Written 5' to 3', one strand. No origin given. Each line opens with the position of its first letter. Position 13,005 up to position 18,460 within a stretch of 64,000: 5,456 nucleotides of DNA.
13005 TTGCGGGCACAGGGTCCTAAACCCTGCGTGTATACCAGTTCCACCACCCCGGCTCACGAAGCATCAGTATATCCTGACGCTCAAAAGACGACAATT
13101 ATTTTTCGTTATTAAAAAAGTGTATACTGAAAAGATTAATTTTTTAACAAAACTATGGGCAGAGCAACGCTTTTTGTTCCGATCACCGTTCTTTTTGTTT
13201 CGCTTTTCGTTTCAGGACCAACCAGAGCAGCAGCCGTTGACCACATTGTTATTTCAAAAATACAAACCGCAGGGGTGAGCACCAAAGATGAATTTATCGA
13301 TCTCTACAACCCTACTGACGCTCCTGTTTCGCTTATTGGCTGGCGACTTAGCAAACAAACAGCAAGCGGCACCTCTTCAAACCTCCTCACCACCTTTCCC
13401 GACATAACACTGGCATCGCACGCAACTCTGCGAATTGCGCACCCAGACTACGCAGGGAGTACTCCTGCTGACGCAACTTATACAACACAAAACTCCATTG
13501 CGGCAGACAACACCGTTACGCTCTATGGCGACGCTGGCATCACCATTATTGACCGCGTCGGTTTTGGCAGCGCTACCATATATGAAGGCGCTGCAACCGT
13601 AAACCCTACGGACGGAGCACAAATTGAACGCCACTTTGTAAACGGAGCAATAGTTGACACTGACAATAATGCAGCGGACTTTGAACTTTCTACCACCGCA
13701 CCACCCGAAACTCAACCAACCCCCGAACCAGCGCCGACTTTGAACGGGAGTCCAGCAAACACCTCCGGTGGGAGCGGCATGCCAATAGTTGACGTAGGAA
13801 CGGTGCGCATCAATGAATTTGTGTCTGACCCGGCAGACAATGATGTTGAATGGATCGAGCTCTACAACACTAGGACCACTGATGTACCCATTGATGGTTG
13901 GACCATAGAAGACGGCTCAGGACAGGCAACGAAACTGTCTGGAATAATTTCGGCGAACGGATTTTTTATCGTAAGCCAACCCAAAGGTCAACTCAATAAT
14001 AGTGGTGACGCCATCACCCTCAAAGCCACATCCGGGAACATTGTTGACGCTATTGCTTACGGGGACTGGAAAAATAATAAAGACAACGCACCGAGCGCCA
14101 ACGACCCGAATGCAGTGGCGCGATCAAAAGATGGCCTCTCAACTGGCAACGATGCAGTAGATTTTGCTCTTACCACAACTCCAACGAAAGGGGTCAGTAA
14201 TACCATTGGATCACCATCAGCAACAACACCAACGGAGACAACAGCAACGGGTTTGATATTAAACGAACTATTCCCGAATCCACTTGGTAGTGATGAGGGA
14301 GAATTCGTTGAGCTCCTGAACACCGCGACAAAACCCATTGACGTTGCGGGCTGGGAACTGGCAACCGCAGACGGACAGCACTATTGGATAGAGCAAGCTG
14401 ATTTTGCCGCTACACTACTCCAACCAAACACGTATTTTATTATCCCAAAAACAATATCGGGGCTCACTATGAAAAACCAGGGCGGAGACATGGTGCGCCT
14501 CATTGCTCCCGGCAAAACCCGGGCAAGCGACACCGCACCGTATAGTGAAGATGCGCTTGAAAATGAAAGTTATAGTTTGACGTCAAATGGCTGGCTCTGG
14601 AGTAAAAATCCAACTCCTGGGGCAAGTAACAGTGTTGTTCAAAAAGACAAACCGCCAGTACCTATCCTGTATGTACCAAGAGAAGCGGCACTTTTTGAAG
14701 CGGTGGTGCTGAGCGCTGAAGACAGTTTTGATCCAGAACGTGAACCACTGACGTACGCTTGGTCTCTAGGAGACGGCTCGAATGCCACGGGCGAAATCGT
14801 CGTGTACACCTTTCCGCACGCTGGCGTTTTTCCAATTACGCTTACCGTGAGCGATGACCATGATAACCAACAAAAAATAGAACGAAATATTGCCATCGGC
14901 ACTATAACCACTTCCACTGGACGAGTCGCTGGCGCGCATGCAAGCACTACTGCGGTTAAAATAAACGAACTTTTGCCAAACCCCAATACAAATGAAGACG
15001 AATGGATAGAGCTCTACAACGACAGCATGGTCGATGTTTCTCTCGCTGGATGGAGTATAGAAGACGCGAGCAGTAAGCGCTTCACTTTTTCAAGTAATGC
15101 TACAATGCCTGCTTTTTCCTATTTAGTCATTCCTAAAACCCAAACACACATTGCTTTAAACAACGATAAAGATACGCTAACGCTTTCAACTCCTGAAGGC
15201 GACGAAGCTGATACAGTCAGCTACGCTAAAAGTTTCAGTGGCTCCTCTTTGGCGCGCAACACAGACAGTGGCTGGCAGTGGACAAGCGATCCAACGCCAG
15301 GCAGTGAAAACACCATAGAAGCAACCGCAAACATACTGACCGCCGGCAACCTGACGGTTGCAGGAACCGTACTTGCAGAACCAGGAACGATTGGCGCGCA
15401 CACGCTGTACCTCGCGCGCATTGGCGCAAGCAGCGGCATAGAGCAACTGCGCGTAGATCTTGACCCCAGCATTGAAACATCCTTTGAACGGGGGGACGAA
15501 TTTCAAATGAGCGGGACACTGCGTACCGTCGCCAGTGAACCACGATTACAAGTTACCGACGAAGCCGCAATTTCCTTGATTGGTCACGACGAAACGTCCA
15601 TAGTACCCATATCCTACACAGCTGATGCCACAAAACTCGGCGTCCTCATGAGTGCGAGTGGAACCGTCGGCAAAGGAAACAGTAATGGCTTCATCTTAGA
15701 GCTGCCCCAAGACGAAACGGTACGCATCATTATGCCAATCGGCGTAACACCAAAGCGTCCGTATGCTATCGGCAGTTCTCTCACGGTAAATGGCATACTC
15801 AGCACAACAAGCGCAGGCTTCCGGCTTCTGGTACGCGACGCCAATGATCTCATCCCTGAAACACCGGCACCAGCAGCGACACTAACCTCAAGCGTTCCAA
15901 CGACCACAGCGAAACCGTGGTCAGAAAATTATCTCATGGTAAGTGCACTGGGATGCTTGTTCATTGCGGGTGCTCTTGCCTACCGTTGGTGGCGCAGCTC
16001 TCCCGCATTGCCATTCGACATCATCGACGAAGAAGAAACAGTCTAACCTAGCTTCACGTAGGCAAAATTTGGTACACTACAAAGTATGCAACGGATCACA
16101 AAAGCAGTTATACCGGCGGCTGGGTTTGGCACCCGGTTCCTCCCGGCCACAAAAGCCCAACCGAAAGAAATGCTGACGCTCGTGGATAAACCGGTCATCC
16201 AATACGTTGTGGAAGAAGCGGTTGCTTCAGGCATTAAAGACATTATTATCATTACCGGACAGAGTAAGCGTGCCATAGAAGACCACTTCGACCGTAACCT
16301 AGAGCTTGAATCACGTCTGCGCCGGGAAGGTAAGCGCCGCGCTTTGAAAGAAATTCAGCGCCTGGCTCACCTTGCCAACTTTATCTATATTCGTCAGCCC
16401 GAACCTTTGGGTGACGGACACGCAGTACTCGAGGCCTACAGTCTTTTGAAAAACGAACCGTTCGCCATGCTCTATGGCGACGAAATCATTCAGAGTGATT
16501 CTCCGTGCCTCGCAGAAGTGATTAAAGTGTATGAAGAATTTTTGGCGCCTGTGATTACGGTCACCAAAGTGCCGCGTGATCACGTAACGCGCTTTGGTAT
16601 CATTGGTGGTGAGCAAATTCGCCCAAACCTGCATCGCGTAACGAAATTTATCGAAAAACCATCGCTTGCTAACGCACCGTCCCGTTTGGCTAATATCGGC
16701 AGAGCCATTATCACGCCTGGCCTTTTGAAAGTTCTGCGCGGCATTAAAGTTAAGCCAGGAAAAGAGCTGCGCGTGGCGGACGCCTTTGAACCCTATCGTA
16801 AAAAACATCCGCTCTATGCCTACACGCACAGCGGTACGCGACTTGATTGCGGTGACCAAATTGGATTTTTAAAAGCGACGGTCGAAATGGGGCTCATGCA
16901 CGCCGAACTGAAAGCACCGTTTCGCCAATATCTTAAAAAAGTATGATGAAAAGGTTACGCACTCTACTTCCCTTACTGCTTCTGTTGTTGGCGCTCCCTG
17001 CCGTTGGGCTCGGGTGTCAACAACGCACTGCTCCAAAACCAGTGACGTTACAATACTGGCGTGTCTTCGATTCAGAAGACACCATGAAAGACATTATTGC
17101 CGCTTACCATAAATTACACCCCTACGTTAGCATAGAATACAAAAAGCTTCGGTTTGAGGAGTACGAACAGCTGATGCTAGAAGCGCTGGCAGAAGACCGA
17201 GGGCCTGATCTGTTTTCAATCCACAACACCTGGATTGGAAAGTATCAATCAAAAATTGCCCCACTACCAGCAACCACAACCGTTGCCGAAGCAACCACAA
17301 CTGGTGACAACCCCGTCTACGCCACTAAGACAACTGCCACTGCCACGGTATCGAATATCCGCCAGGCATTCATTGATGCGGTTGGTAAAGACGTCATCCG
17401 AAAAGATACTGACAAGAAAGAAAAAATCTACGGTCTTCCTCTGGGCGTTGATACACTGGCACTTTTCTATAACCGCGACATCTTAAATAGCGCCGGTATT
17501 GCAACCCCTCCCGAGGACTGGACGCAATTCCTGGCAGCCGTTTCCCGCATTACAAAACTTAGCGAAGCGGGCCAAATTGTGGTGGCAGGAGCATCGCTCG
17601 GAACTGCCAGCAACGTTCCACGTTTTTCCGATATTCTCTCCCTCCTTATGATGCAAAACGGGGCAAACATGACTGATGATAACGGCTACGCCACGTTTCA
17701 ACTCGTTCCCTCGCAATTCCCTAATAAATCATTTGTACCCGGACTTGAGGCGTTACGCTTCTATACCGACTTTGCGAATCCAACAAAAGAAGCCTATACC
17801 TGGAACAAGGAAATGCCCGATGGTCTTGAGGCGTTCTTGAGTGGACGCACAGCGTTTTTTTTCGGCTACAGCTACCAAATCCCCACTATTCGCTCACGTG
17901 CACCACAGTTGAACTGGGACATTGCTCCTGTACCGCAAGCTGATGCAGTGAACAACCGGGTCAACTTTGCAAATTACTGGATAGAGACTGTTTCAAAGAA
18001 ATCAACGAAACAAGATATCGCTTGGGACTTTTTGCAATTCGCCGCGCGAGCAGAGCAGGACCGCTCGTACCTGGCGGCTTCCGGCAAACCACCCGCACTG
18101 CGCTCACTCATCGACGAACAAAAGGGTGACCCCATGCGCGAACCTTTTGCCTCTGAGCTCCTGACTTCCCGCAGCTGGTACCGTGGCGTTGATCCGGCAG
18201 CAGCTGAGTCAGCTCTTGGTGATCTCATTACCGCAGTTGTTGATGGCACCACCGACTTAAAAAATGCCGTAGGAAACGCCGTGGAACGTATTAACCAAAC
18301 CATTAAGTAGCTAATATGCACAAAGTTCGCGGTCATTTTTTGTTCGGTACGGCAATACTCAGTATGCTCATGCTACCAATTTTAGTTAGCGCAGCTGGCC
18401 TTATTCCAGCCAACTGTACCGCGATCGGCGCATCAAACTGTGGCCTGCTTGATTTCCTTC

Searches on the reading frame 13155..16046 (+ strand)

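Call 6: search_protein_families(library=pfam, proteins=[window:13155-16046:+], max_evalue=0.001)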
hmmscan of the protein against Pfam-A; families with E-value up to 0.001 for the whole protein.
window:13155-16046:+ (963 aa): 3 families
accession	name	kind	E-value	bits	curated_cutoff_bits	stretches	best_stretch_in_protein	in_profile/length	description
PF00932.25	LTD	-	1.3e-63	212.6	34.3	4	596-691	3-108/109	Lamin Tail Domain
PF18911.6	PKD_4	-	7.8e-15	55.1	27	1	500-574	3-77/85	PKD domain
PF00801.26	PKD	-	3.5e-08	33.8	23.5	1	516-571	16-71/80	PKD domain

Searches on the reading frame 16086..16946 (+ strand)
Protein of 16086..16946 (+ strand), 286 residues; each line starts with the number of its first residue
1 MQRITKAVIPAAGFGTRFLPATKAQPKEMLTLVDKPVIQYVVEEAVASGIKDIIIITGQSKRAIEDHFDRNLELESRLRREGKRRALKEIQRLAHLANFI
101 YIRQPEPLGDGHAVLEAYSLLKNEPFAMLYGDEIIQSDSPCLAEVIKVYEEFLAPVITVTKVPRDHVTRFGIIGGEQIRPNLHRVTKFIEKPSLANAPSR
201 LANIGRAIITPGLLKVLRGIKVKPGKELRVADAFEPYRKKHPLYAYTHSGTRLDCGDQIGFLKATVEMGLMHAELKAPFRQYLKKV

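Call 6: search_protein_families(library=pfam, proteins=[window:16086-16946:+], max_evalue=0.001)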
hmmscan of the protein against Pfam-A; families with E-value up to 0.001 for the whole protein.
window:16086-16946:+ (286 aa): 3 families
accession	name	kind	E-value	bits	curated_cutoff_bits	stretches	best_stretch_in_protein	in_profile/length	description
PF00483.29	NTP_transferase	-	7.6e-27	94.9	21.2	1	6-265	1-239/245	Nucleotidyl transferase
PF12804.13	NTP_transf_3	-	1.5e-05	25.7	27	1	7-62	1-51/160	MobA-like NTP transferase domain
PF01128.25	IspD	-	0.00011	22.5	27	1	7-62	3-55/221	2-C-methyl-D-erythritol 4-phosphate cytidylyltransferase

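Call 43: search_protein_families(library=ncbifam, proteins=[window:16086-16946:+], max_evalue=0.01)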
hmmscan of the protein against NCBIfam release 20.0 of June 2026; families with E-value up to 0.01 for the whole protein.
window:16086-16946:+ (286 aa): 39 families (the best 25 are shown)
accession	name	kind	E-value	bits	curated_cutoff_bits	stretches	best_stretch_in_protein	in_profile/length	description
TIGR01099.1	galU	equivalog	8.9e-93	310.6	326.8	1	4-264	1-261/261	UTP--glucose-1-phosphate uridylyltransferase GalU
NF009928.0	PRK13389.1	equivalog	6.5e-61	206.1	548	1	3-285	7-296/302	UTP--glucose-1-phosphate uridylyltransferase GalU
NF007516.0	PRK10122.1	equivalog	1.1e-51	175.7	534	1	6-285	5-293/297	UTP--glucose-1-phosphate uridylyltransferase GalF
TIGR01105.1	galF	equivalog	2.1e-47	161.7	659.2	1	5-285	4-293/297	GalU regulator GalF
TIGR03992.1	Arch_glmU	subfamily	1.9e-29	102.7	292.1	1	6-264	2-223/393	bifunctional sugar-1-phosphate nucleotidylyltransferase/acetyltransferase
TIGR01208.1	rmlA_long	equivalog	1.4e-27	96.5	320.25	1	6-265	1-231/353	glucose-1-phosphate thymidylyltransferase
NF041313.1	UDPGP_AglF_Halo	equivalog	4.1e-21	75.5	400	2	6-70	2-66/234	UTP--glucose-1-phosphate uridylyltransferase AglF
NF041173.1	Sug_nt_acttase_Thmprot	equivalog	2.3e-13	49.9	600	1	6-257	2-216/405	bifunctional sugar-1-phosphate nucleotidylyltransferase/acetyltransferase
NF045761.1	NAMPUrTaseMurU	equivalog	4.3e-12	46.4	250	1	6-138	2-113/226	N-acetylmuramate alpha-1-phosphate uridylyltransferase MurU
TIGR02623.1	G1P_cyt_trans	equivalog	1.1e-11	44.7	300.25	1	6-250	2-227/255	glucose-1-phosphate cytidylyltransferase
TIGR01173.1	glmU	equivalog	8.1e-11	41.4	366.85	1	6-193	2-154/452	bifunctional UDP-N-acetylglucosamine diphosphorylase/glucosamine-1-phosphate N-acetyltransferase GlmU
TIGR01207.1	rmlA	equivalog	2.6e-10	39.9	360.65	1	6-61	1-56/286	glucose-1-phosphate thymidylyltransferase RfbA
NF012024.0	PRK15480.1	equivalog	1.6e-09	37.3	588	1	4-58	3-57/292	glucose-1-phosphate thymidylyltransferase RfbA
NF052502.1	man1P_GTase_Rv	exception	2.3e-09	36.6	440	1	6-71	2-67/352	mannose-1-phosphate guanylyltransferase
NF010935.0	PRK14355.1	equivalog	7.2e-09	34.8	718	1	6-78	5-74/459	bifunctional UDP-N-acetylglucosamine diphosphorylase/glucosamine-1-phosphate N-acetyltransferase GlmU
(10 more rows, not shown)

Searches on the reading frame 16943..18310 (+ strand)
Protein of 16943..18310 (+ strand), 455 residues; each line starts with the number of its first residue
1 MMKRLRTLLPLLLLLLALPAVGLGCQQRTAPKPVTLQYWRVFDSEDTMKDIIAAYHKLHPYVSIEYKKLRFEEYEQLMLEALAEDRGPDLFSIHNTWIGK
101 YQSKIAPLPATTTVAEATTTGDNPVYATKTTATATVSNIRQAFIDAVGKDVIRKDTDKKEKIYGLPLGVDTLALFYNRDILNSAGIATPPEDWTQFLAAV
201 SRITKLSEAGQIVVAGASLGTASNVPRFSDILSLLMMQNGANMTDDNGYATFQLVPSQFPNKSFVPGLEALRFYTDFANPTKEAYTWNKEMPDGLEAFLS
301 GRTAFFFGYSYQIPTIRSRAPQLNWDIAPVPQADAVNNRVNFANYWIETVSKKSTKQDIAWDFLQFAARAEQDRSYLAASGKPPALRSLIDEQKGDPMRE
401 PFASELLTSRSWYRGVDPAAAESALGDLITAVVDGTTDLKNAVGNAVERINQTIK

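Call 6: search_protein_families(library=pfam, proteins=[window:16943-18310:+], max_evalue=0.001)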
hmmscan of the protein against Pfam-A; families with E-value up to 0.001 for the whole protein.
window:16943-18310:+ (455 aa): 2 families
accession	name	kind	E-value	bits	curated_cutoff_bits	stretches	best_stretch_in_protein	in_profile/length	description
PF01547.30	SBP_bac_1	-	1.9e-26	94.2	26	1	45-372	5-305/307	Bacterial extracellular solute-binding protein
PF13416.11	SBP_bac_8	-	2.9e-23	83.5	27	1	51-391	2-267/279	Bacterial extracellular solute-binding protein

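Call 43: search_protein_families(library=ncbifam, proteins=[window:16943-18310:+], max_evalue=0.01)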
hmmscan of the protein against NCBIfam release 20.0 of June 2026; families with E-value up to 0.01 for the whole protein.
window:16943-18310:+ (455 aa): 3 families
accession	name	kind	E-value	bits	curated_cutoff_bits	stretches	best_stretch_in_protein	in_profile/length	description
NF053763.1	ABCarbgalBndGanS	equivalog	2.7e-10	39.6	700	1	158-198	134-174/420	galactooligosaccharide ABC transporter substrate-binding protein GanS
NF008211.0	PRK10974.1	equivalog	0.0015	17.2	411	1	124-381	105-347/439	sn-glycerol-3-phosphate ABC transporter substrate-binding protein UgpB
NF007011.0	PRK09474.1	equivalog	0.008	15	291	0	158-198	125-160/396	maltose/maltodextrin ABC transporter substrate-binding protein MalE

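Call 44: find_related_loci(query=window:16943-18310:+, collection=genome_contigs, flank=10000)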
Query window:16943-18310:+ (455 aa) in genome_contigs; peptide patterns used: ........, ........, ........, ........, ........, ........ (x = any residue, [..] = any of these).
177 stretches matched a pattern; 80 encode a relative of the query (tblastn E <= 1e-3); 80 distinct loci.
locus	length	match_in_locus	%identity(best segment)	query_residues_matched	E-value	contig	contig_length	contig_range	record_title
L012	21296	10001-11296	81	24-455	0e+0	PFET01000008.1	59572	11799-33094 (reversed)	MAG: Candidatus Uhrbacteria bacterium CG10_big_fil_rev_8_21_14_0_10_48_11 CG10_8_21_14_0.10_scaffold_395_c, whole genome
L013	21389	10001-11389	59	1-454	2e-175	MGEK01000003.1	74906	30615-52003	MAG: Candidatus Uhrbacteria bacterium RIFCSPLOWO2_01_FULL_47_25 rifcsplowo2_01_scaffold_1105, whole genome shotgun seque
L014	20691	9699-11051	50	11-454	7e-151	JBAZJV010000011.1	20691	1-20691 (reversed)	MAG: Patescibacteria group bacterium isolate SO_2017_LW4_128 scaffold_5166_c1_LW137-91_2017, whole genome shotgun sequen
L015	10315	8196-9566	49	5-454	1e-145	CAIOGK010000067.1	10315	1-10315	Candidatus Falkowbacteria bacterium isolate Loclat_bin-04004 genome assembly, contig: bin-04004:067/137, whole genome sh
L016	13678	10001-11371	49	5-454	6e-145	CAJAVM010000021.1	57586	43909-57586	uncultured bacterium isolate Loc080925-6m_bin-0519 genome assembly, contig: bin-0519:21/27, whole genome shotgun sequenc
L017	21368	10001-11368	50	8-454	2e-144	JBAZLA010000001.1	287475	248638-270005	MAG: Patescibacteria group bacterium isolate SO_2017_LW4_157 scaffold_109_c1_LW137-91_2017, whole genome shotgun sequenc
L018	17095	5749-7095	50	11-454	1e-143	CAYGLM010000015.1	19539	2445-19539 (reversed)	MAG TPA_asm: uncultured Gammaproteobacteria bacterium isolate ERP113451_co4_283 genome assembly, contig: NODE_1440_lengt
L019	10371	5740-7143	46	1-454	7e-144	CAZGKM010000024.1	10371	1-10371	MAG TPA_asm: uncultured Gammaproteobacteria bacterium isolate SRP319275_co4_39 genome assembly, contig: NODE_4108_length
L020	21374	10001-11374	49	1-454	1e-143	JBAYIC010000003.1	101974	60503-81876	MAG: Patescibacteria group bacterium isolate SO_2016_GW1_19 scaffold00463_OW334_2016, whole genome shotgun sequence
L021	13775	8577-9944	47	6-454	2e-142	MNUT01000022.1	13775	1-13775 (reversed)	MAG: Candidatus Falkowbacteria bacterium CG1_02_37_21 cg1_0.2_scaffold_4157_c, whole genome shotgun sequence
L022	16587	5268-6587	49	22-454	2e-142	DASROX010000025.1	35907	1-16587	MAG TPA_asm: Candidatus Saccharimonadales bacterium isolate SMAG_U10279 k141_319816, whole genome shotgun sequence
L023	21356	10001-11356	48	6-454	6e-142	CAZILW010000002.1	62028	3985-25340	MAG TPA_asm: uncultured Gammaproteobacteria bacterium isolate SRP241326_co1_352 genome assembly, contig: NODE_837_length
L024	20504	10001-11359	47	8-454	2e-141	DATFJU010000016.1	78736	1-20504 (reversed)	MAG TPA_asm: Patescibacteria group bacterium isolate SMAG_U9152 k141_26699, whole genome shotgun sequence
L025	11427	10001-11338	46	22-454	7e-141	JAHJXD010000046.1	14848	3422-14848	MAG: Patescibacteria group bacterium isolate UML_A.mb.15 UML_A.mb.15_k141_87035, whole genome shotgun sequence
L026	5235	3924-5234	49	24-452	2e-140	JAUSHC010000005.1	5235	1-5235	MAG: bacterium isolate E14_metabat.bin.167 E14_k141_242826, whole genome shotgun sequence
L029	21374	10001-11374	48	1-453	8e-138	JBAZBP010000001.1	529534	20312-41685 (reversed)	MAG: Patescibacteria group bacterium isolate SO_2017_GW1_115 NODE_100_length_529534_cov_2.059285_OW334_2017, whole genom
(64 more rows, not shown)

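Call 49: search_protein_families(library=pfam, proteins=[L020:5064-8330:+, L020:8390-9928:+, L020:11885-12544:+, L020:12537-13106:+, L020:13113-13496:+, L020:13574-13930:+, L020:13905-14651:-, L020:14666-16216:-, L020:19116-19991:-, L029:14180-15418:-], max_evalue=0.01)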
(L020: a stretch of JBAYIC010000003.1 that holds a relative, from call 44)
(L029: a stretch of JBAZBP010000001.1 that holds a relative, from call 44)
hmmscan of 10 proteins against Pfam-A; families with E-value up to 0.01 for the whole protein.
L020:5064-8330:+ (1088 aa): 10 families
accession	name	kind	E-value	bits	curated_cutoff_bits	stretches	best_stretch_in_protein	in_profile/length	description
PF02463.25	SMC_N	-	8.1e-47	159.9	40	2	2-174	1-136/220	RecF/RecN/SMC N terminal domain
PF13304.12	AAA_21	-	1.1e-14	55.7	27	2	927-1052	220-299/304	AAA domain, putative AbiEii toxin, Type IV TA system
PF13476.12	AAA_23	-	8.1e-11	43.4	27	1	5-335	1-194/201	AAA domain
PF13555.12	AAA_29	-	0.00021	21.4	27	1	26-54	17-45/61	P-loop containing region of AAA domain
PF00005.33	ABC_tran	-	0.00034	21.6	25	1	30-156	10-127/137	ABC transporter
PF13401.12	AAA_22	-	0.00044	21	27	0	29-58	3-32/130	AAA domain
PF13175.12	AAA_15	-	0.00081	19.5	32.1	1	1-483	1-260/374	AAA ATPase domain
PF17279.8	DUF5344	-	0.0016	19.3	27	1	607-681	10-83/87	Family of unknown function (DUF5344)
PF13191.12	AAA_16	-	0.0027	18.7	32.6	0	29-66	22-59/167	AAA ATPase domain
PF16515.11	HIP1_clath_bdg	-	0.0093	16.8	28.8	1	441-506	20-84/99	Clathrin-binding domain of Huntingtin-interacting protein 1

L020:8390-9928:+ (512 aa): 10 families
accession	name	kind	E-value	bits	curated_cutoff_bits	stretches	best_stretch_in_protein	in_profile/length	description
PF01078.27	Mg_chelatase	-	7.3e-94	313.4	20.3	1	200-403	1-204/207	Magnesium chelatase, subunit ChlI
PF13541.12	ChlI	-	6.1e-40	136.3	27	1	39-152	9-121/121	Subunit ChlI of Mg-chelatase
PF13335.12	Mg_chelatase_C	-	2.4e-27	95.8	26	1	413-508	2-94/94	Magnesium chelatase, subunit ChlI C-terminal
PF00493.29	MCM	-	9.7e-10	38.4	23.3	1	296-410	112-216/224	MCM P-loop domain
PF07728.20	AAA_5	-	2e-09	38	22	1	223-365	1-131/139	AAA domain (dynein-related subfamily)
PF00158.32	Sigma54_activat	-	7e-06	26.3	20.2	1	210-356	11-142/168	Sigma-54 interaction domain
PF05362.19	Lon_C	-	8.5e-06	25.9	21.1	1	49-176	67-201/205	Lon protease (S16) C-terminal proteolytic domain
PF00004.35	AAA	-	0.00013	22.9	21.2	1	224-320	1-72/131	ATPase family associated with various cellular activities (AAA)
PF05496.18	RuvB_N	-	0.0012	19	27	0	201-239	6-51/159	Holliday junction DNA helicase RuvB P-loop domain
PF00437.27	T2SSE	-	0.0079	15.3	24.9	0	194-245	114-166/370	Type II/IV secretion system protein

L020:11885-12544:+ (219 aa): 4 families
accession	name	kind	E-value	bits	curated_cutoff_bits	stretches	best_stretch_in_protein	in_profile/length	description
PF13413.12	HTH_25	-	2.4e-16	59.7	24.6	1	19-76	2-59/62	Helix-turn-helix domain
PF09136.16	Glucodextran_B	-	7.8e-10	39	27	1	140-216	1-79/83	Glucodextranase, domain B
PF12844.13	HTH_19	-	2.9e-05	24.3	30.2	1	16-75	1-54/64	Helix-turn-helix domain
PF13560.12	HTH_31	-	0.0041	17.8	27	1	15-80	2-62/64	Helix-turn-helix domain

L020:12537-13106:+ (189 aa): 9 families
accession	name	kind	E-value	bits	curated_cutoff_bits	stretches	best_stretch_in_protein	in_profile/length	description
PF08241.18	Methyltransf_11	-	3.6e-12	47.2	21.2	1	35-137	2-95/95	Methyltransferase domain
PF13847.12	Methyltransf_31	-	1.5e-11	44.6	27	1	30-141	4-113/145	Methyltransferase domain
PF01209.24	Ubie_methyltran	-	1.3e-10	41.5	20.1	1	24-145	42-159/233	ubiE/COQ5 methyltransferase family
PF13649.12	Methyltransf_25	-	7.7e-10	39.8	27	1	33-133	1-97/97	Methyltransferase domain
PF08242.18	Methyltransf_12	-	2e-07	32.1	30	1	35-135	2-98/98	Methyltransferase domain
PF05175.20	MTS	-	8.4e-06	26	23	1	21-139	23-140/170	Methyltransferase small domain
PF01269.23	Fibrillarin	-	0.00043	19.9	27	1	18-181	60-215/227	Fibrillarin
PF05148.21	Methyltransf_8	-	0.0021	18.4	27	0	20-141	62-160/219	Hypothetical methyltransferase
PF01135.25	PCMT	-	0.0021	18.3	20.3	1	21-83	65-126/210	Protein-L-isoaspartate(D-aspartate) O-methyltransferase (PCMT)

L020:13113-13496:+ (127 aa): 1 family
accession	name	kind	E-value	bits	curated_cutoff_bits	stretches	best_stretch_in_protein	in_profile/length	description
PF22570.1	LiaF-TM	-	0.0043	18.3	27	0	66-103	8-42/98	LiaF transmembrane domain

L020:13574-13930:+ (118 aa): 5 families
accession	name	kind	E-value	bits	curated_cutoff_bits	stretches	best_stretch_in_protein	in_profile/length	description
PF02021.23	UPF0102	-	2.6e-15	57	23.6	1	10-100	1-80/80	Uncharacterised protein family UPF0102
PF08378.17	NERD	-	2.5e-06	28.4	22.1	1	7-80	2-86/111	Nuclease-related domain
PF01870.24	Hjc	-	0.002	18.4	21.1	1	36-89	30-78/93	Archaeal holliday junction resolvase (hjc)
PF04471.18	Mrr_cat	-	0.0071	16.9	21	0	10-64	9-63/115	Restriction endonuclease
PF13020.12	NOV_C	-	0.0087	16.6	22.1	0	11-62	2-57/91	Protein NO VEIN, C-terminal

L020:13905-14651:- (248 aa): 2 families
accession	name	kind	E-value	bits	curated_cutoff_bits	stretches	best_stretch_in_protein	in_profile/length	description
PF00535.33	Glycos_transf_2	-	5.8e-19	69.1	23.3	1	6-173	3-167/168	Glycosyl transferase family 2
PF13506.12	Glyco_transf_21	-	0.0027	17.6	21.7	1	81-161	25-102/174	Glycosyl transferase family 21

L020:14666-16216:- (516 aa): 0 families

L020:19116-19991:- (291 aa): 2 families
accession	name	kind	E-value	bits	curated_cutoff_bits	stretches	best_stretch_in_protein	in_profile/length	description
PF13954.11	PapC_N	-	0.0044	17.4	27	0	242-286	23-66/146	PapC N-terminal domain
PF09644.15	Mg296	-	0.0096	16.5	25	0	30-125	3-96/126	Mg296 protein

L029:14180-15418:- (412 aa): 0 families
